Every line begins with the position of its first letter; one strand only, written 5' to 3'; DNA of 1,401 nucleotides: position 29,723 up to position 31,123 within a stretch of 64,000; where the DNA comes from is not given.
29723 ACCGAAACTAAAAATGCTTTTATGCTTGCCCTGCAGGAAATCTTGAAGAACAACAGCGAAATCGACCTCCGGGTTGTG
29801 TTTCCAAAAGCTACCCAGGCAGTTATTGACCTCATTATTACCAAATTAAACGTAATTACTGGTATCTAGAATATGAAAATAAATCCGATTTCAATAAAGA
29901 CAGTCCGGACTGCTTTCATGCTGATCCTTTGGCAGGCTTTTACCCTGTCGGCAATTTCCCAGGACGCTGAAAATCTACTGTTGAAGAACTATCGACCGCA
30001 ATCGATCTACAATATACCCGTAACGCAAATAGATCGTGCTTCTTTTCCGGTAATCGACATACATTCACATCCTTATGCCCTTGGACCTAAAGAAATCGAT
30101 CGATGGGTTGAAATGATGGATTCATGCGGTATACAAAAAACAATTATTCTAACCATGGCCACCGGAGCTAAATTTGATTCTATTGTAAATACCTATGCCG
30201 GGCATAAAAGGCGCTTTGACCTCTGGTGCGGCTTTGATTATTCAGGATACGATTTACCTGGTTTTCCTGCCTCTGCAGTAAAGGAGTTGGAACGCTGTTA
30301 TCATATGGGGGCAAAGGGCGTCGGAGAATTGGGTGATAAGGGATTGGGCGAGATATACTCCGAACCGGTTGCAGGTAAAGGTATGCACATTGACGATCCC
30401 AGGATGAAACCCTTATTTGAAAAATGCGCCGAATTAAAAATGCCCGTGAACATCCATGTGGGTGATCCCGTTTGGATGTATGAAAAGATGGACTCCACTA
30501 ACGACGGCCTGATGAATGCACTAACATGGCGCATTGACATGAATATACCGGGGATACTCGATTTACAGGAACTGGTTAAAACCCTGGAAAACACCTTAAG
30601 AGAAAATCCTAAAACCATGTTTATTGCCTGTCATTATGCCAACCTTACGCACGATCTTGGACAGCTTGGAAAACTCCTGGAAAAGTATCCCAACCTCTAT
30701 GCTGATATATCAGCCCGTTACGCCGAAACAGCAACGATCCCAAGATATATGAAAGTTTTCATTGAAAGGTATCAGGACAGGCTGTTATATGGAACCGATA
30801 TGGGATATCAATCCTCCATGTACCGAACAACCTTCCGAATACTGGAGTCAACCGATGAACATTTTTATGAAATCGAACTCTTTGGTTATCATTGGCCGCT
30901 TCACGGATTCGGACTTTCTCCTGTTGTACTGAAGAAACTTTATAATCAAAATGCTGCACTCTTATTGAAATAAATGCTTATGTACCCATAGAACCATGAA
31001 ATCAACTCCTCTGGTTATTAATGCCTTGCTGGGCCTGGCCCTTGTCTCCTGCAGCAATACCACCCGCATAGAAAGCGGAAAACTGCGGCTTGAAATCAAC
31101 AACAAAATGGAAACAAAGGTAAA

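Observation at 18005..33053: SusC/SusD glycan-import locus wired to a DeoR-controlled AgaS-AgaZ-PfkB-KbaY (tagatose-bisphosphate) operon, with no initial kinase or canonical deacetylase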

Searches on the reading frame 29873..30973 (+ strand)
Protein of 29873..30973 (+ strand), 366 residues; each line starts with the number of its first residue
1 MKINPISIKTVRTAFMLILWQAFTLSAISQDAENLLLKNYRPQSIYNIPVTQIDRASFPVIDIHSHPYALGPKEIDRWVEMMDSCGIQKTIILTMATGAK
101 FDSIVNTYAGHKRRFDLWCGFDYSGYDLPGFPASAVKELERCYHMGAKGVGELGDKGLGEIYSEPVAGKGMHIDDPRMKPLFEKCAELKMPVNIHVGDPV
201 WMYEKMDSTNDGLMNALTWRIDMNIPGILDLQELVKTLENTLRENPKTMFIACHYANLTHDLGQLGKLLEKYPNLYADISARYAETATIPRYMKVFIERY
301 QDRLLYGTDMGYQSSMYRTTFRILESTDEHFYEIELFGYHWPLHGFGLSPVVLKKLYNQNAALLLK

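Call 3: search_protein_families(library=pfam, proteins=[window:29873-30973:+])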
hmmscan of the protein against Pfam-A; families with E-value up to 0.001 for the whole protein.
window:29873-30973:+ (366 aa): 1 family
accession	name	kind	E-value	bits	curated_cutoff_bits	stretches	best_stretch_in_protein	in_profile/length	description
PF04909.20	Amidohydro_2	-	8.3e-19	68.9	26.4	1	129-365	88-287/289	Amidohydrolase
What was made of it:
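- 29873..30973 (+): Exported metal-dependent amidohydrolase (PF04909); predicted extracytoplasmic GalNAc de-N-acetylase. Pfam Amidohydro_2 scores 69 bits (call 3).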

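Call 5: search_protein_families(library=ncbifam, proteins=[window:29873-30973:+], max_evalue=0.00001)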
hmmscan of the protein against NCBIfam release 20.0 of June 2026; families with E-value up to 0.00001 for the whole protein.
window:29873-30973:+ (366 aa): 0 families

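Call 8: search_solved_structures(query=window:29873-30973:+, max_evalue=0.01)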
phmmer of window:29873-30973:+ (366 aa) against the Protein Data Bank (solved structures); distinct sequences matched with E-value up to 0.01: 0.
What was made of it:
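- Tried and rejected: A PDB sequence search gave no hit (call 8).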

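Call 42: find_homologous_proteins(query=window:29873-30973:+, max_evalue=0.00001)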
Query window:29873-30973:+ (366 aa): 5991 proteins with E <= 0.00001 among 8000 candidates; the best 120 are listed.
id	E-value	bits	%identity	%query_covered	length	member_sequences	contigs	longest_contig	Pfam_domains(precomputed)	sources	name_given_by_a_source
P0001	9.0e-235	796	93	100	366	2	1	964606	PF04909.21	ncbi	-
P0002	5.8e-203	692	81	100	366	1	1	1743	PF04909.21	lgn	-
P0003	1.4e-194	664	82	90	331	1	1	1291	PF04909.21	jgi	jgi:predicted TIM-barrel fold metal-dependent hydrolase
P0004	4.9e-194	662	77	97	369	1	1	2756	PF04909.21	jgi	-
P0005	8.8e-190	648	76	100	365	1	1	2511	PF04909.21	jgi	jgi:predicted TIM-barrel fold metal-dependent hydrolase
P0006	8.0e-179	612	69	98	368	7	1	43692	PF04909.21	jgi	jgi:predicted TIM-barrel fold metal-dependent hydrolase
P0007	1.8e-178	611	75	91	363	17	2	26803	PF04909.21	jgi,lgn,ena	-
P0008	3.3e-173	594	69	100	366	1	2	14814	PF04909.21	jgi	jgi:predicted TIM-barrel fold metal-dependent hydrolase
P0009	1.5e-172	592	68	100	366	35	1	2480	PF04909.21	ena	-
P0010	2.9e-172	591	69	97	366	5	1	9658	PF04909.21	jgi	jgi:predicted TIM-barrel fold metal-dependent hydrolase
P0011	2.9e-172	591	67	98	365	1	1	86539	PF04909.21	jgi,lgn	jgi:predicted TIM-barrel fold metal-dependent hydrolase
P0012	1.3e-171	589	68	100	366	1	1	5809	PF04909.21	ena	-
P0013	8.9e-171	586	70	94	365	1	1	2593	PF04909.21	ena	-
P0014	9.6e-171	586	68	100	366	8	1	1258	PF04909.21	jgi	jgi:predicted TIM-barrel fold metal-dependent hydrolase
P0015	1.1e-170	586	68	99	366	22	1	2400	PF04909.21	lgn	-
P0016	1.1e-170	585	68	96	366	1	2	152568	PF04909.21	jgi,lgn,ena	-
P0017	1.6e-170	585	68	100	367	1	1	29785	PF04909.21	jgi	jgi:uncharacterized protein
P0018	1.7e-170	585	67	99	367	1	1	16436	PF04909.21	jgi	jgi:uncharacterized protein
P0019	2.0e-170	585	69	96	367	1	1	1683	PF04909.21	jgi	jgi:predicted TIM-barrel fold metal-dependent hydrolase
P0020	3.4e-170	584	66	99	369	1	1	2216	PF04909.21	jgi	jgi:uncharacterized protein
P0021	4.9e-170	583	66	100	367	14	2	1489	PF04909.21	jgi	jgi:predicted TIM-barrel fold metal-dependent hydrolase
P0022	6.6e-170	583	71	94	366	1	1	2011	PF04909.21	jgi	jgi:uncharacterized protein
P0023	1.1e-169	582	66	100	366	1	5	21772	PF04909.21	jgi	jgi:predicted TIM-barrel fold metal-dependent hydrolase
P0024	1.1e-169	582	67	99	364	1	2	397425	PF04909.21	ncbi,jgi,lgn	jgi:uncharacterized protein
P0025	1.4e-169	582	68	97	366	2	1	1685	PF04909.21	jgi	-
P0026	1.5e-169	582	72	92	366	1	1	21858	PF04909.21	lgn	-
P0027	1.6e-169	582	67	100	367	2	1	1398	PF04909.21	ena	-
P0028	1.7e-169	582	71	92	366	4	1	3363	PF04909.21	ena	-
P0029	1.8e-169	581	71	97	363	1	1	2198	PF04909.21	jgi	jgi:predicted TIM-barrel fold metal-dependent hydrolase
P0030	2.5e-169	581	68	100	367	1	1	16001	PF04909.21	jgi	jgi:uncharacterized protein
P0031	3.3e-169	581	70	97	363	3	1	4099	PF04909.21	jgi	jgi:uncharacterized protein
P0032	3.4e-169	581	67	98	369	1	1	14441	PF04909.21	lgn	-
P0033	3.5e-169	581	68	96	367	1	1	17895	PF04909.21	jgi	jgi:uncharacterized protein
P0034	7.6e-169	579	67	98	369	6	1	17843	PF04909.21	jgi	jgi:predicted TIM-barrel fold metal-dependent hydrolase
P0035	8.1e-169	579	68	98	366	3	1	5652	PF04909.21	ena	-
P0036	1.4e-168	579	66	98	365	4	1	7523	PF04909.21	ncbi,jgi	-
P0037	1.5e-168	578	67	100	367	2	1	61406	PF04909.21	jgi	jgi:uncharacterized protein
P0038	1.7e-168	578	67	99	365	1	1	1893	PF04909.21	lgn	-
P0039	3.3e-168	577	67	96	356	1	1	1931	PF04909.21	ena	-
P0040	3.8e-168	577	67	98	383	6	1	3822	PF04909.21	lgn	-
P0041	8.5e-168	576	67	99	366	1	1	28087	PF04909.21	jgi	-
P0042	2.3e-167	575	68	94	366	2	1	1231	PF04909.21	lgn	-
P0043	2.3e-167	575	65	100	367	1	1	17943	PF04909.21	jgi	jgi:predicted TIM-barrel fold metal-dependent hydrolase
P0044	2.8e-167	574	66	100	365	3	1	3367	PF04909.21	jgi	jgi:uncharacterized protein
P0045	7.0e-167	573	65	100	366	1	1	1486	PF04909.21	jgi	jgi:uncharacterized protein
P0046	1.2e-166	572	65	100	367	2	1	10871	PF04909.21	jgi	jgi:predicted TIM-barrel fold metal-dependent hydrolase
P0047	1.5e-166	572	67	98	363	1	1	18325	PF04909.21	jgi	jgi:predicted TIM-barrel fold metal-dependent hydrolase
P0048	1.9e-166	572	69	92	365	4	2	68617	PF04909.21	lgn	-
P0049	3.0e-166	571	68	96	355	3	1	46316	PF04909.21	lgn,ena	-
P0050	3.4e-166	571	66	98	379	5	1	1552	PF04909.21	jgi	jgi:predicted TIM-barrel fold metal-dependent hydrolase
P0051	3.9e-166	570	65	97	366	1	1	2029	PF04909.21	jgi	jgi:predicted TIM-barrel fold metal-dependent hydrolase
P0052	7.9e-166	569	68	93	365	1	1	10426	PF04909.21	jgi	jgi:predicted TIM-barrel fold metal-dependent hydrolase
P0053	8.7e-166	569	65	100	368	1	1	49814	PF04909.21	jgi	jgi:uncharacterized protein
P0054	9.8e-166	569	69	94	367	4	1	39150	PF04909.21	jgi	-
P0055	1.2e-165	569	64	100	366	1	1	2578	PF04909.21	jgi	jgi:predicted TIM-barrel fold metal-dependent hydrolase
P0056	1.5e-165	569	64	100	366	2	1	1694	PF04909.21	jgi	jgi:predicted TIM-barrel fold metal-dependent hydrolase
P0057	2.0e-165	568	72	90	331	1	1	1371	PF04909.21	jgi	jgi:predicted TIM-barrel fold metal-dependent hydrolase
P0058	2.6e-165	568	67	96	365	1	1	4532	PF04909.21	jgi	jgi:uncharacterized protein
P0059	3.0e-165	568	67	96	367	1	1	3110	PF04909.21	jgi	jgi:predicted TIM-barrel fold metal-dependent hydrolase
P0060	4.3e-165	567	70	92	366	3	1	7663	PF04909.21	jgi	-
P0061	6.2e-165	567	64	100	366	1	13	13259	PF04909.21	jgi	jgi:predicted TIM-barrel fold metal-dependent hydrolase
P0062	8.5e-165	566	67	98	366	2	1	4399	PF04909.21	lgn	-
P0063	9.0e-165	566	68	100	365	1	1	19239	PF04909.21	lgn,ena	-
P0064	1.2e-164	566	66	96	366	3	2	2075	PF04909.21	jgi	-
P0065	1.4e-164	565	64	100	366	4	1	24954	PF04909.21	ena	-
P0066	1.5e-164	565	67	100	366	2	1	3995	PF04909.21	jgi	jgi:uncharacterized protein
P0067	2.4e-164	565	65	99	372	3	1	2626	PF04909.21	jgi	-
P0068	3.1e-164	564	66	99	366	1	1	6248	PF04909.21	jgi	jgi:uncharacterized protein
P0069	3.1e-164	564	66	100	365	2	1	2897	PF04909.21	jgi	jgi:predicted TIM-barrel fold metal-dependent hydrolase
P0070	3.2e-164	564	66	97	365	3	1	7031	PF04909.21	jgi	jgi:uncharacterized protein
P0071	9.1e-164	563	64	100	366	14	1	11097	PF04909.21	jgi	-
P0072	9.7e-164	563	65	98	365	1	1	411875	PF04909.21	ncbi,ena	-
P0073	1.0e-163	563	65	97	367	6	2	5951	PF04909.21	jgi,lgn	-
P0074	1.3e-163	562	64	97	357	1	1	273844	PF04909.21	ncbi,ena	-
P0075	2.7e-163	561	64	100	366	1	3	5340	PF04909.21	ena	-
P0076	3.6e-163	561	68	92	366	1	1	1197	PF04909.21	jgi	jgi:predicted TIM-barrel fold metal-dependent hydrolase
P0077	4.3e-163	560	64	100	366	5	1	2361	PF04909.21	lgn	-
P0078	4.6e-163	560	67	96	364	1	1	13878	PF04909.21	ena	-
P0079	5.1e-163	560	65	100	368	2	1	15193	PF04909.21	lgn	-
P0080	5.1e-163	560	66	98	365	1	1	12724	PF04909.21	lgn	-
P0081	9.0e-163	559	63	98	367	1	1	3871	PF04909.21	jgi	jgi:predicted TIM-barrel fold metal-dependent hydrolase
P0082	9.2e-163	559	68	92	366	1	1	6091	PF04909.21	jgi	jgi:predicted TIM-barrel fold metal-dependent hydrolase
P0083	9.7e-163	559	65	96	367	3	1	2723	PF04909.21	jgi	jgi:predicted TIM-barrel fold metal-dependent hydrolase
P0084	2.2e-162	558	67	95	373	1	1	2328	PF04909.21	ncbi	-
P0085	3.8e-162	557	65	97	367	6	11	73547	PF04909.21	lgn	-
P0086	5.8e-162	557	65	96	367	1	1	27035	PF04909.21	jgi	jgi:uncharacterized protein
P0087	6.3e-162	557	63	99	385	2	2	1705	PF04909.21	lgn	-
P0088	7.8e-162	556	68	92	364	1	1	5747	PF04909.21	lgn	-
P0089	1.2e-161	556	66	93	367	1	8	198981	PF04909.21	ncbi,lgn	-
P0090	1.3e-161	556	65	100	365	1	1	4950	PF04909.21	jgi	jgi:predicted TIM-barrel fold metal-dependent hydrolase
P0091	1.6e-161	555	62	100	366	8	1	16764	PF04909.21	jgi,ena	-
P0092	1.9e-161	555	67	92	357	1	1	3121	PF04909.21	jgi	jgi:uncharacterized protein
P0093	2.4e-161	555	66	96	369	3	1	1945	PF04909.21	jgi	jgi:uncharacterized protein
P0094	2.9e-161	554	67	92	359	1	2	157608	PF04909.21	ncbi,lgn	ncbi:MAG: amidohydrolase family protein [Candidatus Cyclobacteriaceae bacterium M2_1C_046]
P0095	3.0e-161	554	63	100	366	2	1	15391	PF04909.21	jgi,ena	-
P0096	3.6e-161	554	68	95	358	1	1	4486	PF04909.21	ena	-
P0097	4.2e-161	554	66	96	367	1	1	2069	PF04909.21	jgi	jgi:predicted TIM-barrel fold metal-dependent hydrolase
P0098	6.0e-161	553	66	93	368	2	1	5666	PF04909.21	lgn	-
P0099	6.7e-161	553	63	99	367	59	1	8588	PF04909.21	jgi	-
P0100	8.4e-161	553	64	98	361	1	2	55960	PF04909.21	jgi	jgi:predicted TIM-barrel fold metal-dependent hydrolase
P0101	1.1e-160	553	63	99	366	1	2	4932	PF04909.21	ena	-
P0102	1.2e-160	552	63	100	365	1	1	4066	PF04909.21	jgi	jgi:uncharacterized protein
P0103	1.2e-160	552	62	100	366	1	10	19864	PF04909.21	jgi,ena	jgi:predicted TIM-barrel fold metal-dependent hydrolase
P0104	1.6e-160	552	66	97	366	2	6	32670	PF04909.21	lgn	-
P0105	2.3e-160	552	62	100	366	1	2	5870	PF04909.21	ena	-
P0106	2.5e-160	551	65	92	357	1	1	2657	PF04909.21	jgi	jgi:predicted TIM-barrel fold metal-dependent hydrolase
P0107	2.6e-160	551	63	98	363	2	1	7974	PF04909.21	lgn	-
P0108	2.9e-160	551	63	100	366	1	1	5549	PF04909.21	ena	-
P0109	3.6e-160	551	63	100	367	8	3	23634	PF04909.21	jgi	jgi:predicted TIM-barrel fold metal-dependent hydrolase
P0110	4.3e-160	551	65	98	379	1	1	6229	PF04909.21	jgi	jgi:uncharacterized protein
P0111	4.5e-160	551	64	98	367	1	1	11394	PF04909.21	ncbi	-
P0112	6.8e-160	550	63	98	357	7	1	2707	PF04909.21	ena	-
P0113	7.3e-160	550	65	99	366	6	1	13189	PF04909.21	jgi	jgi:predicted TIM-barrel fold metal-dependent hydrolase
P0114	8.7e-160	550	63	100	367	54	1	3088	PF04909.21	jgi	jgi:uncharacterized protein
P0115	8.8e-160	550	65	92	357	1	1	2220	PF04909.21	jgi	jgi:uncharacterized protein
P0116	1.0e-159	549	65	96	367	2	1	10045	PF04909.21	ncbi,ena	-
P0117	1.7e-159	549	64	97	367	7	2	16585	PF04909.21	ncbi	-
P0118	2.1e-159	548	67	96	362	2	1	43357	PF04909.21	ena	-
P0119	2.4e-159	548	65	96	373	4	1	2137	PF04909.21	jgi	jgi:predicted TIM-barrel fold metal-dependent hydrolase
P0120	2.7e-159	548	62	100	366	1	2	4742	PF04909.21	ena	-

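Call 46: find_encoding_contigs(protein=P0001, flank=10000, max_places=2)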
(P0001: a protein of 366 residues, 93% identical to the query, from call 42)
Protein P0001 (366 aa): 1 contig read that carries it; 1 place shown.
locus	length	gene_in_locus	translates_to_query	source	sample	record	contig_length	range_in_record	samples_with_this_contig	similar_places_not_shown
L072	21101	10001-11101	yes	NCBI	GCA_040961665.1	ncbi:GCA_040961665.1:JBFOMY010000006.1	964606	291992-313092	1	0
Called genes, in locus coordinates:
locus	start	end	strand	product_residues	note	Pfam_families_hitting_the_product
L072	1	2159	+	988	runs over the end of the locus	PF13620:CarboxypepD_reg, PF13715:CarbopepD_reg_2, PF07715:Plug, PF00593:TonB_dep_Rec_b-barrel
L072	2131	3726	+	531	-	PF14322:SusD-like_3, PF07980:SusD_RagB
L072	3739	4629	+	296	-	PF00801:PKD (weak), PF18911:PKD_4 (weak)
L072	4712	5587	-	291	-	PF00392:GntR (faint), PF08220:HTH_DeoR, PF08279:HTH_11, PF00455:DeoRC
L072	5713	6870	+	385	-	PF01380:SIS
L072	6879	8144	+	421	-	PF08013:GatZ_KbaZ-like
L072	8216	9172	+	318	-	PF00294:PfkB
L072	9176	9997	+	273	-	PF01116:F_bP_aldolase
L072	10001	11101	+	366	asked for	PF04909:Amidohydro_2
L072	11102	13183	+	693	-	PF02065:Melibiase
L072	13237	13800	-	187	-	PF01694:Rhomboid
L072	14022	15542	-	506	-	PF01266:DAO (faint), PF01593:Amino_oxidase, PF13450:NAD_binding_8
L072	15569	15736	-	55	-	-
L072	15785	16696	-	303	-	PF00892:EamA, PF03151:TPT (faint), PF00892:EamA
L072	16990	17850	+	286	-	PF00140:Sigma70_r1_2, PF04542:Sigma70_r2, PF04539:Sigma70_r3, PF04545:Sigma70_r4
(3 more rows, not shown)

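Call 51: predict_structure(alignment_id=A1)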
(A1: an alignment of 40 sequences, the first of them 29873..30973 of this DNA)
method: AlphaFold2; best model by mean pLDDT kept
length: 366 residues; sequences in the alignment: 40
mean_pLDDT: 74.2   pTM: 0.75
mean pLDDT of the five models: 74.2, 74.2, 73.0, 72.5, 72.5
residues with pLDDT >= 90: 114; 70-90: 116; 50-70: 70; < 50: 66
segments of 3 or more residues with pLDDT < 50: 1-3, 29-48, 124-129, 155-169, 206-219, 336-340
pLDDT, mean of each block of 10 residues (from residue 1): 60 82 59 46 48 86 82 91 93 80 90 90 50 79 92 47 40 76 93 75 50 43 68 85 95 74 90 91 56 87 85 77 79 50 73 96 91
secondary structure, 60 per line:
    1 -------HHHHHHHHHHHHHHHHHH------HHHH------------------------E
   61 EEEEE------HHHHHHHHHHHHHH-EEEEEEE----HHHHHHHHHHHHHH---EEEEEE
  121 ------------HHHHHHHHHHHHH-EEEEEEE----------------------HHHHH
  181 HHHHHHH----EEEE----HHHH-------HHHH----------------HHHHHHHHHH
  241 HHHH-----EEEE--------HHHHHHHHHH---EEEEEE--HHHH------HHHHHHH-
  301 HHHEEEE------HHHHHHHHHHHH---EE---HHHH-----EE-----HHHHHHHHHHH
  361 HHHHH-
elements in order: H8-25 H32-35 E60-65 H72-85 E87-93 H98-111 E115-120 H133-145 E147-153 H176-187 E192-195 H200-203 H211-214 H231-244 E250-253 H262-271 E275-280 H283-286 H293-299 E304-307 H314-325 H334-337 H350-365

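Call 54: fold_search(model_id=the predicted structure, library=pdb)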
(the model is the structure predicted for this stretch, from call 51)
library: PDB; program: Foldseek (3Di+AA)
matches with E <= 10: 1662; with E <= 0.001: 105
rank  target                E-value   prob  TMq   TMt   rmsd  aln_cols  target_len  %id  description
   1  3irs_A                7.5e-11  1.00  0.51  0.65   6.5       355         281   15  CRYSTAL STRUCTURE OF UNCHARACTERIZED TIM-BARREL PROTEIN BB4693 FROM Bordetella bronchiseptica (released 2009-09-01)
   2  3nur                  5.9e-10  1.00  0.50  0.58   7.2       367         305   14  Crystal structure of a putative amidohydrolase from Staphylococcus aureus (released 2011-07-13)
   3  4qs5_C                6.2e-09  1.00  0.50  0.52   8.0       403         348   12  CRYSTAL STRUCTURE of 5-CARBOXYVANILLATE DECARBOXYLASE LIGW2 FROM NOVOSPHINGOBIUM AROMATICIVORANS DSM 12444 (TARGET EFI (released 2014-08-06)
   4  2gwg_A                5.5e-08  1.00  0.43  0.48   7.6       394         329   14  Crystal Structure of 4-Oxalomesaconate Hydratase, LigJ, from Rhodopseudomonas palustris, Northeast Structural Genomics (released 2006-05-23)
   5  6omp_A                1.3e-07  1.00  0.43  0.44   7.9       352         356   15  Crystal structure of apo PtmU3 (released 2019-07-24)
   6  2qee_A                9.4e-07  1.00  0.42  0.37   9.3       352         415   10  Crystal structure of putative amidohydrolase BH0493 from Bacillus halodurans C-125 (released 2007-07-24)
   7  2pnk_D                1.8e-06  1.00  0.45  0.40   8.3       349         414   11  CRYSTAL STRUCTURE OF AN URONATE ISOMERASE (BH0493) FROM BACILLUS HALODURANS C-125 AT 2.00 A RESOLUTION (released 2007-05-08)
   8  4dzi_C                1.9e-06  1.00  0.44  0.42   7.6       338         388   16  Crystal structure of amidohydrolase map2389c (target EFI-500390) from Mycobacterium avium subsp. paratuberculosis K-10 (released 2012-03-21)
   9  2qee_C                2.3e-06  1.00  0.43  0.39   8.6       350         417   11  Crystal structure of putative amidohydrolase BH0493 from Bacillus halodurans C-125 (released 2007-07-24)
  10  2pnk_B                3.0e-06  1.00  0.43  0.38   8.7       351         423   11  CRYSTAL STRUCTURE OF AN URONATE ISOMERASE (BH0493) FROM BACILLUS HALODURANS C-125 AT 2.00 A RESOLUTION (released 2007-05-08)
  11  2pnk_C                3.8e-06  1.00  0.45  0.40   8.8       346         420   11  CRYSTAL STRUCTURE OF AN URONATE ISOMERASE (BH0493) FROM BACILLUS HALODURANS C-125 AT 2.00 A RESOLUTION (released 2007-05-08)
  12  3hka_A                3.8e-06  1.00  0.43  0.39   8.6       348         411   11  Crystal structure of uronate isomerase from Bacillus halodurans complexed with zinc and D-Fructuronate (released 2009-08-25)
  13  2qee_E                4.5e-06  1.00  0.45  0.39   9.8       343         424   12  Crystal structure of putative amidohydrolase BH0493 from Bacillus halodurans C-125 (released 2007-07-24)
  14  3hk5_A                4.5e-06  1.00  0.44  0.40   8.4       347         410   12  Crystal structure of uronate isomerase from Bacillus halodurans complexed with zinc and D-Arabinarate (released 2009-08-25)
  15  2qee_K                4.5e-06  1.00  0.43  0.39   8.6       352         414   10  Crystal structure of putative amidohydrolase BH0493 from Bacillus halodurans C-125 (released 2007-07-24)
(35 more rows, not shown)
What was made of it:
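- The fold search gave LigW, LigJ, uronate isomerase and uncharacterised proteins first (call 54).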
